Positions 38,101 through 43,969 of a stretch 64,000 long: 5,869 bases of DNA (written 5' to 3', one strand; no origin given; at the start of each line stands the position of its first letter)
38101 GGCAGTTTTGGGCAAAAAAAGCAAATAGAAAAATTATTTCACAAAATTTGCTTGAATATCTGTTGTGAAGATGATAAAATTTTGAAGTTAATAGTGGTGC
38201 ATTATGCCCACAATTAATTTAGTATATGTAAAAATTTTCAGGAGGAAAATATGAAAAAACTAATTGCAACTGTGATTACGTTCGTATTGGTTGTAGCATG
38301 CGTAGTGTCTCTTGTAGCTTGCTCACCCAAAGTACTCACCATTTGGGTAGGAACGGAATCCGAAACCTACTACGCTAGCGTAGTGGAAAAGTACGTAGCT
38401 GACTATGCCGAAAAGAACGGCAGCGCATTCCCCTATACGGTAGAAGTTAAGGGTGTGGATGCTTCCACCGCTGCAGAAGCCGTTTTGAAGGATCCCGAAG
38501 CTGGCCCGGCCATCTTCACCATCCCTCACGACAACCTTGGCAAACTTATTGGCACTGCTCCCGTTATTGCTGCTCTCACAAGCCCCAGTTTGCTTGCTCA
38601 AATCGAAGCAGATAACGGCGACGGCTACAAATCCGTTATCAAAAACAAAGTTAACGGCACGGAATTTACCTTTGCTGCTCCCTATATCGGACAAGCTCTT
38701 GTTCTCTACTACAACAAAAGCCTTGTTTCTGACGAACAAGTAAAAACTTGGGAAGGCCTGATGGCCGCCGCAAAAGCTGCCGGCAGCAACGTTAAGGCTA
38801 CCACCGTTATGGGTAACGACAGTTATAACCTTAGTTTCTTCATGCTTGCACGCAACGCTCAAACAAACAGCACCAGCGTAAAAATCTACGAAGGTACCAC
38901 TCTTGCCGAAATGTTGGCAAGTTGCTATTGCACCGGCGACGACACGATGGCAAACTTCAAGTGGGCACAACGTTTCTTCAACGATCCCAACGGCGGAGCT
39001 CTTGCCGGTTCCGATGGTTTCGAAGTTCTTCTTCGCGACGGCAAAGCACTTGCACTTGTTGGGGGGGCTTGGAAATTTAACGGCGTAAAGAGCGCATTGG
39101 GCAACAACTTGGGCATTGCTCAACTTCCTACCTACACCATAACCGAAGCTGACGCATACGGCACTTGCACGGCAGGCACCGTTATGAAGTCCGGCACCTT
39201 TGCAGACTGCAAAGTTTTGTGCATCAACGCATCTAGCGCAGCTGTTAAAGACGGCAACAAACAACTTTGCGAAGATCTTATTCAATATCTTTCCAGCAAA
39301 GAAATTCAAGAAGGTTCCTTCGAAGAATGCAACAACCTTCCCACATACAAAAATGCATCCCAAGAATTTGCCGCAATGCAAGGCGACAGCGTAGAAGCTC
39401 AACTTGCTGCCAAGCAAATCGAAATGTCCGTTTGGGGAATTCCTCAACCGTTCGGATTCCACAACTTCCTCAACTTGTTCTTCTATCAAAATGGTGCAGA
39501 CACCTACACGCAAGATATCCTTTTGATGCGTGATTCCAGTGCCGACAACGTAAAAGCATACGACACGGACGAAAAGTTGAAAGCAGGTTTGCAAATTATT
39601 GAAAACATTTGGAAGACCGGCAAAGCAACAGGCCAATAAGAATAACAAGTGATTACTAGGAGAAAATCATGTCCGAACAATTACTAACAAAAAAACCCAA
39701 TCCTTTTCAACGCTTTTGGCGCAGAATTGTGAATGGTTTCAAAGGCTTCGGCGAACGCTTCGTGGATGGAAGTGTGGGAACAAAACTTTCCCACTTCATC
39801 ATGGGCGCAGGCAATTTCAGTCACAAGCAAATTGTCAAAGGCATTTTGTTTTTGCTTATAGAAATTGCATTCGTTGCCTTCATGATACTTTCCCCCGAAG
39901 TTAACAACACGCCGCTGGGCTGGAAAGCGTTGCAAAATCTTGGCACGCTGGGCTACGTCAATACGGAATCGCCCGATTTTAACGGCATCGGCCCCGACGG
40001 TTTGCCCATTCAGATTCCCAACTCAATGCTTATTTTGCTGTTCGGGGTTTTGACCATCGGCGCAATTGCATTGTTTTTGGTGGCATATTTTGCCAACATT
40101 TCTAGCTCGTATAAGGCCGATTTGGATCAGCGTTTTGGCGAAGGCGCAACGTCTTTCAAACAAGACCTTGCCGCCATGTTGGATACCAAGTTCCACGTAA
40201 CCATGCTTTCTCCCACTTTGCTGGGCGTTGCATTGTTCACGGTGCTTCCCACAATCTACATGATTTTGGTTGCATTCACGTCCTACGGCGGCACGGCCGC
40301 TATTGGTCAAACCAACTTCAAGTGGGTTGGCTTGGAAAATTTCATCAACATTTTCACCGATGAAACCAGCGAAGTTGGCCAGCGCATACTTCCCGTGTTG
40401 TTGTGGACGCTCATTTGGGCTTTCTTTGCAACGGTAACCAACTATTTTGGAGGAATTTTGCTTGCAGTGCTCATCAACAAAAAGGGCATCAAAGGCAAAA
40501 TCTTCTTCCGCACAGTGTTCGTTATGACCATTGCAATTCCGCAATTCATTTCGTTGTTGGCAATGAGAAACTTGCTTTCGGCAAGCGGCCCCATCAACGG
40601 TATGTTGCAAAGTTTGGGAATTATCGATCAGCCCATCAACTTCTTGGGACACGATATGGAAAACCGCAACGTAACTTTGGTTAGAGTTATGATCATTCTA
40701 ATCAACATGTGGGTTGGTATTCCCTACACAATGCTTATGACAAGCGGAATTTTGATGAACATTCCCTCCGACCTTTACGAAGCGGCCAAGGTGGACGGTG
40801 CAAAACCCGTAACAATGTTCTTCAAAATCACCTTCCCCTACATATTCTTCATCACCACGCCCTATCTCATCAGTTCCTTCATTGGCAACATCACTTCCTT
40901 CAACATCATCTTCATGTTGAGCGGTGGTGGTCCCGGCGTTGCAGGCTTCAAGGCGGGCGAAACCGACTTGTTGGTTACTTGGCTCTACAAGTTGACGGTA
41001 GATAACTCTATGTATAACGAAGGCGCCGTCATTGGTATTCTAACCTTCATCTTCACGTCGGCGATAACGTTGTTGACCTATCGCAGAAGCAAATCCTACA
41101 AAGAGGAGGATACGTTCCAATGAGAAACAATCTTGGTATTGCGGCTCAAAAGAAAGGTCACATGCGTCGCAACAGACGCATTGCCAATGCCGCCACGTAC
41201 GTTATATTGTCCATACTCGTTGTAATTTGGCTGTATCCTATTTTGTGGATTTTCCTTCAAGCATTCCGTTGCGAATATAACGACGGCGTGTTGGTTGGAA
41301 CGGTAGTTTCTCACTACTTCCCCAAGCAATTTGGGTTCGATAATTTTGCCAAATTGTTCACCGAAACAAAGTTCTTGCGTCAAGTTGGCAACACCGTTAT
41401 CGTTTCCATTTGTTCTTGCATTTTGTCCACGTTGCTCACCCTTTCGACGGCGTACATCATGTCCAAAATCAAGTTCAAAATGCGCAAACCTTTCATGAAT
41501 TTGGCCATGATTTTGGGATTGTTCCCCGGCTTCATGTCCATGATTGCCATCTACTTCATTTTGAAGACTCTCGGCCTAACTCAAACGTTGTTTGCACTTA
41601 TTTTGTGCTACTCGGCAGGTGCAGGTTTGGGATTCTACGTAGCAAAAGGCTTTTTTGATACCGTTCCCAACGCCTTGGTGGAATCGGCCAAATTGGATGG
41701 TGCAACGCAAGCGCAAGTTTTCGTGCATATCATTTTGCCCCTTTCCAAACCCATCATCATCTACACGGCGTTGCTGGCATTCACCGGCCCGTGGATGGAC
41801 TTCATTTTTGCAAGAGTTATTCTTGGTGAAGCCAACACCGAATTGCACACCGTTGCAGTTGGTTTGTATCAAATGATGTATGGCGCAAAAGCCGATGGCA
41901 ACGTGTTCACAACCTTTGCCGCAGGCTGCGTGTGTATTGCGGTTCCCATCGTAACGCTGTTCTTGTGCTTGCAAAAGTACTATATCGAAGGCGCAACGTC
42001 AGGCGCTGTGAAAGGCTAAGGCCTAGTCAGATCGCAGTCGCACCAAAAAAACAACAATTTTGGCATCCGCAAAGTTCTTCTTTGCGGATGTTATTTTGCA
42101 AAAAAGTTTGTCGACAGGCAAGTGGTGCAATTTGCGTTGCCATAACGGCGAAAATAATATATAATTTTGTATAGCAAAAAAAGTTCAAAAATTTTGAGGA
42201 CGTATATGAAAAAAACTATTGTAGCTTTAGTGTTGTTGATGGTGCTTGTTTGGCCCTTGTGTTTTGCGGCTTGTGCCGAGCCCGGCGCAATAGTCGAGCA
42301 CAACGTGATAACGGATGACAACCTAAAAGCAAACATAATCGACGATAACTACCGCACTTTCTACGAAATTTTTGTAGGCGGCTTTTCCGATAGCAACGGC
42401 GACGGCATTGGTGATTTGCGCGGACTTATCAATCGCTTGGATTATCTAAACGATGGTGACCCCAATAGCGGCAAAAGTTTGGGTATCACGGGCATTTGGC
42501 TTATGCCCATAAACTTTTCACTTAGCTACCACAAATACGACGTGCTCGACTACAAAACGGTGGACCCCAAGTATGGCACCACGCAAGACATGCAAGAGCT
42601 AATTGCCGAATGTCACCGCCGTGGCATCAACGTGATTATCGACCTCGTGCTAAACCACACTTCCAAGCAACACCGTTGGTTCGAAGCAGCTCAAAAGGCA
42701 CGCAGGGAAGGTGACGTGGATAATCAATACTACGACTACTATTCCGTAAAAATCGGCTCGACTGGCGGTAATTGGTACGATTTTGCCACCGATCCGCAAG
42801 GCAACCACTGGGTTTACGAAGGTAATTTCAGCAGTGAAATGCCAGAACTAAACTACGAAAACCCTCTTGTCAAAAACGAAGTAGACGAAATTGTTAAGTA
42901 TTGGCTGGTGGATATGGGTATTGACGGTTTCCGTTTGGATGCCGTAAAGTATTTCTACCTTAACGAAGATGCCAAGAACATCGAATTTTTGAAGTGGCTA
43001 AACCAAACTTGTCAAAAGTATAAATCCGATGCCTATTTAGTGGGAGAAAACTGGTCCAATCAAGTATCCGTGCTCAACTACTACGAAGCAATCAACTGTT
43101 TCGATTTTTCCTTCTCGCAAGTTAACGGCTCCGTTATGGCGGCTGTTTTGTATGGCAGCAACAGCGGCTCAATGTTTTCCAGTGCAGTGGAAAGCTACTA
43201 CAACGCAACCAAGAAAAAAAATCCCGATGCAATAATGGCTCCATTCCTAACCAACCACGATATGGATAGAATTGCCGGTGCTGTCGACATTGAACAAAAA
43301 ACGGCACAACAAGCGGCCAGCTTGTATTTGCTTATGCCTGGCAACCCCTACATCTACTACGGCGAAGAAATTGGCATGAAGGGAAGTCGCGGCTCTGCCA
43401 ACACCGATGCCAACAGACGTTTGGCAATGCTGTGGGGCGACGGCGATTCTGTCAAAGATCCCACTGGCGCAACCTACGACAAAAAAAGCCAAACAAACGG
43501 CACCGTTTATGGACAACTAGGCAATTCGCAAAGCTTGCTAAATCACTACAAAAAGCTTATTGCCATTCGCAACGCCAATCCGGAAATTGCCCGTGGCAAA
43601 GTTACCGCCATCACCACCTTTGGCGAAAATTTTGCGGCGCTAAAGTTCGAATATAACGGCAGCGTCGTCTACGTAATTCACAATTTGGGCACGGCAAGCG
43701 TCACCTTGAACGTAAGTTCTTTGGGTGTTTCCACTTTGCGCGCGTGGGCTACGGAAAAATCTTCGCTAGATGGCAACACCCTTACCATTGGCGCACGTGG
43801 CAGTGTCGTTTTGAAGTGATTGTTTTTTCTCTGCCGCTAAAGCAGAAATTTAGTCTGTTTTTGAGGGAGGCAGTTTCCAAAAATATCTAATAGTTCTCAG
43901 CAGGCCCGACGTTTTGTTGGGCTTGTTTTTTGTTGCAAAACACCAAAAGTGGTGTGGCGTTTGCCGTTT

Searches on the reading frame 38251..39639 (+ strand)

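Call 69: search_protein_families(library=pfam, proteins=[window:38251-39639:+], max_evalue=0.00001)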
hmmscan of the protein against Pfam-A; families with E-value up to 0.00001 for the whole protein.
window:38251-39639:+ (462 aa): 1 family
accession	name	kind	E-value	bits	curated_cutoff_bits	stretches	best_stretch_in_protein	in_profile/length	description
PF13416.11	SBP_bac_8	-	5.1e-21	76.1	27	1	47-371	1-267/279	Bacterial extracellular solute-binding protein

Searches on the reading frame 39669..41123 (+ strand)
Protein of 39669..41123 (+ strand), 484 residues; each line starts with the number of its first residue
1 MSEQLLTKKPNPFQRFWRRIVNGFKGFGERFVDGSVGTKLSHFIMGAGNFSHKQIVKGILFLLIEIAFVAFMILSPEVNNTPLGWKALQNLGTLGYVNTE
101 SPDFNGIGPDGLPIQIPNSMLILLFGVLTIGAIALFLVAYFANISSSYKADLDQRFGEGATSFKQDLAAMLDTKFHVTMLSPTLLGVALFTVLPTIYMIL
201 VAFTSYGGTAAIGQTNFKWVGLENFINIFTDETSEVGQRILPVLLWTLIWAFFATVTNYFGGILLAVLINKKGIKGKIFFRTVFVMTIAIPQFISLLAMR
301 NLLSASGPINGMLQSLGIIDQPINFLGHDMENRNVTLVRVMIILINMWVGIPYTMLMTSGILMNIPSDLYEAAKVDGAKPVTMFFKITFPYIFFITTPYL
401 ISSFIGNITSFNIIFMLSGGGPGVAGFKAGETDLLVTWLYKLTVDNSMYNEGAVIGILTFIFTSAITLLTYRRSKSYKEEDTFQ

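Call 69: search_protein_families(library=pfam, proteins=[window:39669-41123:+], max_evalue=0.00001)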
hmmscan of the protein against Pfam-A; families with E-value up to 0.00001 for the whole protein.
window:39669-41123:+ (484 aa): 1 family
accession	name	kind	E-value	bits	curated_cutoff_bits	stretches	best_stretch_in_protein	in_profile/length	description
PF00528.27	BPD_transp_1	-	5.8e-13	49.4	26.4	1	262-469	5-173/184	Binding-protein-dependent transport system inner membrane component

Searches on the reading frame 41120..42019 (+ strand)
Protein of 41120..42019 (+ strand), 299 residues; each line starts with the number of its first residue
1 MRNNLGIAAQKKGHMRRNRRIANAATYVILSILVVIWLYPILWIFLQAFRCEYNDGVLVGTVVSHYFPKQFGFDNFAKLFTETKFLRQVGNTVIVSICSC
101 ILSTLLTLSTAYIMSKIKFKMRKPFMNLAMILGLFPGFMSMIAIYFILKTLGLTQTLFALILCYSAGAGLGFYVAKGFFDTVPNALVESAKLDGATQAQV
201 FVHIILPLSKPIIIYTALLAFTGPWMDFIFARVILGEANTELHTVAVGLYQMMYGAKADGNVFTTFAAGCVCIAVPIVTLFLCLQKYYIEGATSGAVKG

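Call 69: search_protein_families(library=pfam, proteins=[window:41120-42019:+], max_evalue=0.00001)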
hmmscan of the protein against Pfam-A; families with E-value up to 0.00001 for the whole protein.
window:41120-42019:+ (299 aa): 1 family
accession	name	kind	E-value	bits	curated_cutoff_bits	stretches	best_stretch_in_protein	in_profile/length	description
PF00528.27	BPD_transp_1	-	1.9e-15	57.5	26.4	1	111-287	5-177/184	Binding-protein-dependent transport system inner membrane component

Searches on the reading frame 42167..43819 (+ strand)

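Call 69: search_protein_families(library=pfam, proteins=[window:42167-43819:+], max_evalue=0.00001)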
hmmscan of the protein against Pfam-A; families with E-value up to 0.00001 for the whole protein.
window:42167-43819:+ (550 aa): 1 family
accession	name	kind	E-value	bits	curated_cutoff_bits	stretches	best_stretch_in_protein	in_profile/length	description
PF00128.31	Alpha-amylase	-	8.8e-81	272.8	22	1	68-477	2-446/446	Alpha amylase, catalytic domain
